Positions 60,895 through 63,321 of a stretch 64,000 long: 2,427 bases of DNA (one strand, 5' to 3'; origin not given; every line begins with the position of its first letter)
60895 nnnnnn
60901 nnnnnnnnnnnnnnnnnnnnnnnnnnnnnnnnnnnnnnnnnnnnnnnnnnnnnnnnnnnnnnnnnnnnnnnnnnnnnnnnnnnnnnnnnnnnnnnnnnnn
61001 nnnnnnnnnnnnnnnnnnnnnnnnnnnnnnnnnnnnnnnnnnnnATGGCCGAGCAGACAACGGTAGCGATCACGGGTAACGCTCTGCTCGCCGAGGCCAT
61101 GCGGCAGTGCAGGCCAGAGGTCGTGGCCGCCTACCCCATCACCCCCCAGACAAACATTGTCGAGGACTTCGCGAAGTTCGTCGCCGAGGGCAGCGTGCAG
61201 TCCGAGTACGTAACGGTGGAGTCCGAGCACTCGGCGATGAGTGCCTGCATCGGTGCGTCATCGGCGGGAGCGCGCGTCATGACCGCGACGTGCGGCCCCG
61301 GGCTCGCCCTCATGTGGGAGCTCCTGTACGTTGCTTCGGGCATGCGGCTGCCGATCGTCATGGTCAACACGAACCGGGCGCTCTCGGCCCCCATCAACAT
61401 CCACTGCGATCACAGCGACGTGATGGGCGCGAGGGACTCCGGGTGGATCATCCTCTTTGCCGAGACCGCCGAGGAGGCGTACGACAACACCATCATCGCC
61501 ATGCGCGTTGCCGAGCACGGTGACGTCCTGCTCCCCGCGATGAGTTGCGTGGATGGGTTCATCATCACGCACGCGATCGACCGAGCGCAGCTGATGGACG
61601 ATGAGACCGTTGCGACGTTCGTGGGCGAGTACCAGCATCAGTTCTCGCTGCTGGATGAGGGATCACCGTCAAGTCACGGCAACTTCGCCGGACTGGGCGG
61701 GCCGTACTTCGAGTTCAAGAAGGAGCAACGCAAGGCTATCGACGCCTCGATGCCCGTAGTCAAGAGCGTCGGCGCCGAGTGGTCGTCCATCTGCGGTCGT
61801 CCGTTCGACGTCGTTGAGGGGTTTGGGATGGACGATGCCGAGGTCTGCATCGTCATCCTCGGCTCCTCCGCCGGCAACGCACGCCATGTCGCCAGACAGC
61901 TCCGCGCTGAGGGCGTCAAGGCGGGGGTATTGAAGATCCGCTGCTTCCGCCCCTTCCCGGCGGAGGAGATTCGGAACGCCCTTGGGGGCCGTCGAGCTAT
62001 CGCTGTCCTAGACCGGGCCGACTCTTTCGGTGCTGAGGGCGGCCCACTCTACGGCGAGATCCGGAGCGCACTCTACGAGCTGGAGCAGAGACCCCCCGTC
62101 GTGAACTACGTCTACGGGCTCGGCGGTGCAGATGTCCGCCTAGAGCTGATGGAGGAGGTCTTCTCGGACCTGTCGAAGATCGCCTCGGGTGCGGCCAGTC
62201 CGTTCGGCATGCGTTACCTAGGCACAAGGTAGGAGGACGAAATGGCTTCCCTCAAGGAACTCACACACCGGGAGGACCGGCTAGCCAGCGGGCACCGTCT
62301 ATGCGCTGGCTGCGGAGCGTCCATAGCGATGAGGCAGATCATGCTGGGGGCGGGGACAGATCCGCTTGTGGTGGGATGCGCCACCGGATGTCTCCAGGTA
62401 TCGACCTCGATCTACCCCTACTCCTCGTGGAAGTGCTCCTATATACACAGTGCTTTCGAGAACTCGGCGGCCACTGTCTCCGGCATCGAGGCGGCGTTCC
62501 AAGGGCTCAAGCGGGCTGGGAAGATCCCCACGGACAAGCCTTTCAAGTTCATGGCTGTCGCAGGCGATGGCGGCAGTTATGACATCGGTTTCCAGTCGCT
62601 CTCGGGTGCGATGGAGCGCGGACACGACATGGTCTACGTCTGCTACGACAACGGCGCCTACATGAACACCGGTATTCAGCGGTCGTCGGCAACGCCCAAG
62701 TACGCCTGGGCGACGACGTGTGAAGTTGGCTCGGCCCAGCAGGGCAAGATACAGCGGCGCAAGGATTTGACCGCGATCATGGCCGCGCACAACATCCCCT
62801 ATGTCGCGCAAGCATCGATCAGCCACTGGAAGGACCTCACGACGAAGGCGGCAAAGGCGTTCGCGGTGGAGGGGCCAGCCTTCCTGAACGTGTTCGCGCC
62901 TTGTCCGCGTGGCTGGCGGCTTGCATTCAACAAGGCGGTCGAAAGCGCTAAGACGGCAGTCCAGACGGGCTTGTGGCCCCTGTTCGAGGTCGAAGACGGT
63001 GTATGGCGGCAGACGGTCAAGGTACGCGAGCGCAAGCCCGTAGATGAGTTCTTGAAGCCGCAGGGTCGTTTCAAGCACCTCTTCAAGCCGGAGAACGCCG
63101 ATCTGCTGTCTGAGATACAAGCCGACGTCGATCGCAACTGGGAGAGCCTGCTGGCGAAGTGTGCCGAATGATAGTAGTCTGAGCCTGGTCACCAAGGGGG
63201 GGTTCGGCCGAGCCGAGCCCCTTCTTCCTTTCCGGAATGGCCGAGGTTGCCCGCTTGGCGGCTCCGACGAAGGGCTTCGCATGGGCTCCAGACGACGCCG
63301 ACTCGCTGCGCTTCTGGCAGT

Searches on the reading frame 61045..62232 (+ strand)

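Call 31: search_protein_families(library=pfam, proteins=[window:61045-62232:+], max_evalue=0.0001)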
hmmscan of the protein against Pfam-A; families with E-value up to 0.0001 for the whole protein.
window:61045-62232:+ (395 aa): 3 families
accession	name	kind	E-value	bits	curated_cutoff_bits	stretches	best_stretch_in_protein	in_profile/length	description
PF01855.24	POR_N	-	5.4e-70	236.2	27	1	17-238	1-225/231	Pyruvate flavodoxin/ferredoxin oxidoreductase, thiamine diP-bdg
PF17147.9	PFOR_II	-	1.8e-29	102.5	27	1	265-367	1-100/102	Pyruvate:ferredoxin oxidoreductase core domain II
PF02780.25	Transketolase_C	-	5.3e-07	30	25.9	1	265-329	10-74/124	Transketolase, C-terminal domain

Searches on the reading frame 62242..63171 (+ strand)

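Call 31: search_protein_families(library=pfam, proteins=[window:62242-63171:+], max_evalue=0.0001)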
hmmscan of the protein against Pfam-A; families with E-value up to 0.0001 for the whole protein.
window:62242-63171:+ (309 aa): 1 family
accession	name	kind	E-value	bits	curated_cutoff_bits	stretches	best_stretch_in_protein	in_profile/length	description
PF02775.26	TPP_enzyme_C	-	9.6e-20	71.4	21.9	1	48-217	2-151/151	Thiamine pyrophosphate enzyme, C-terminal TPP binding domain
